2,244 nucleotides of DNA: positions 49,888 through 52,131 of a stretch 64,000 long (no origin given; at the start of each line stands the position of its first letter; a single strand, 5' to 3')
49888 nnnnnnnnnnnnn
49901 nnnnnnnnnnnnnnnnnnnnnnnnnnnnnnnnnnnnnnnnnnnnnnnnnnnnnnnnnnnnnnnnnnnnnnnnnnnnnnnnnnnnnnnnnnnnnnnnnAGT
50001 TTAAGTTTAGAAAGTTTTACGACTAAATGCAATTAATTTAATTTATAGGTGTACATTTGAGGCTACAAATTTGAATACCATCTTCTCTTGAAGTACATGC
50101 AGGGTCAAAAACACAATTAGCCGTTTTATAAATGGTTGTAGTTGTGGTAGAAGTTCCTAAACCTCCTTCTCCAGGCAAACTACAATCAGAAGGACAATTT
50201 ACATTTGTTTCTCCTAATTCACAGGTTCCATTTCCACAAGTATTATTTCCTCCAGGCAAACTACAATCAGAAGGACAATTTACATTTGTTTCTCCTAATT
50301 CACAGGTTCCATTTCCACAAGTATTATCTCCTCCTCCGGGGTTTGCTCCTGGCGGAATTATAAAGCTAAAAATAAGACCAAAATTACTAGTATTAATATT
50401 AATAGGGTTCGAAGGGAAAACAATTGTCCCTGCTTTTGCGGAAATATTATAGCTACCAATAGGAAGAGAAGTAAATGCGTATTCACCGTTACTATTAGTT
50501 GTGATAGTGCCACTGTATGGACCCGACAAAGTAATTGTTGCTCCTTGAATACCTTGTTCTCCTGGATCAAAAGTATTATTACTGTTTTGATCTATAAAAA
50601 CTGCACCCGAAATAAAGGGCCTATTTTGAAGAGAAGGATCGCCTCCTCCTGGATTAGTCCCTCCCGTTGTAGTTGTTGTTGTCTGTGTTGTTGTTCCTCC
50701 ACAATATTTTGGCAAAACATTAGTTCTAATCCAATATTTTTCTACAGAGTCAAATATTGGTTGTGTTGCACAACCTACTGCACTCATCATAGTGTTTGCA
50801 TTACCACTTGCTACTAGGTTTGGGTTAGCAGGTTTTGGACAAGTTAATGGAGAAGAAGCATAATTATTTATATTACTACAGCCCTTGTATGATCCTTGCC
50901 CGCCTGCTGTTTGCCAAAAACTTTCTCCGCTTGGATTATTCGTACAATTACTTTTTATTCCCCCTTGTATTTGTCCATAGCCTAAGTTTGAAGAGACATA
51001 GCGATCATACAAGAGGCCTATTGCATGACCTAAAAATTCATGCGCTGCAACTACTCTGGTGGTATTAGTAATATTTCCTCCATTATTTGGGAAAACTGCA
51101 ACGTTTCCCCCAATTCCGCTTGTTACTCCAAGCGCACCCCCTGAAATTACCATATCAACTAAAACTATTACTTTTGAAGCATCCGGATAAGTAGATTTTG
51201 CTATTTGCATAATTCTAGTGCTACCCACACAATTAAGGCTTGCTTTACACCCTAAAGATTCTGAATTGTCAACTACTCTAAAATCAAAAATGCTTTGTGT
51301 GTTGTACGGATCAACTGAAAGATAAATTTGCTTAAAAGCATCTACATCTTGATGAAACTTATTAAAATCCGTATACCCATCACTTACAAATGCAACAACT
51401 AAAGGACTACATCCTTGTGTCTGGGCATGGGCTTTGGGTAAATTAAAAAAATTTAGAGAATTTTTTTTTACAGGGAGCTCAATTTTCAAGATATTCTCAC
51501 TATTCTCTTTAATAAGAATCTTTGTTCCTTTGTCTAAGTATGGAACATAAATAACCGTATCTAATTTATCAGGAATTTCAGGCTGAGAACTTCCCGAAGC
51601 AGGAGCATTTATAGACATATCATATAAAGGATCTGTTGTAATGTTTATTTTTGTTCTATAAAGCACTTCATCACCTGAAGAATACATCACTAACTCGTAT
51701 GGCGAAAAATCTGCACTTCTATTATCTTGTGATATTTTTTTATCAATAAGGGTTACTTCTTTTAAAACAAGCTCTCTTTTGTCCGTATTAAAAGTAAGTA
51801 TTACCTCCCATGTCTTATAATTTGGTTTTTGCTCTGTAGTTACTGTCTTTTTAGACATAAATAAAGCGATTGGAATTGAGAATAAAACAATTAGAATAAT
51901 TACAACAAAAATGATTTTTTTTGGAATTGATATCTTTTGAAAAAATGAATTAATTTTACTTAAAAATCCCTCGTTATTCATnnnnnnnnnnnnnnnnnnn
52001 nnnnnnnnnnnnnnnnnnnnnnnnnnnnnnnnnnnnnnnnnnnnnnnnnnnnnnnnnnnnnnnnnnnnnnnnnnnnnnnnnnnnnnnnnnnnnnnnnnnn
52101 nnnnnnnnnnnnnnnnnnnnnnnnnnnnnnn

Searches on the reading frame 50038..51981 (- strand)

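Call 43: search_protein_families(library=pfam, proteins=[window:50038-51981:-], max_evalue=0.00001)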
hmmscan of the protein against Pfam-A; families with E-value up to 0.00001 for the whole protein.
window:50038-51981:- (647 aa): 2 families
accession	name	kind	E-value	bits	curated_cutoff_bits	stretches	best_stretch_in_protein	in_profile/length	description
PF17210.9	SdrD_B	-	1.8e-11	44.6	29.7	1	460-518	6-67/112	SdrD B-like domain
PF13620.12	CarboxypepD_reg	-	3.3e-07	31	32.3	1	472-517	8-56/82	Carboxypeptidase regulatory-like domain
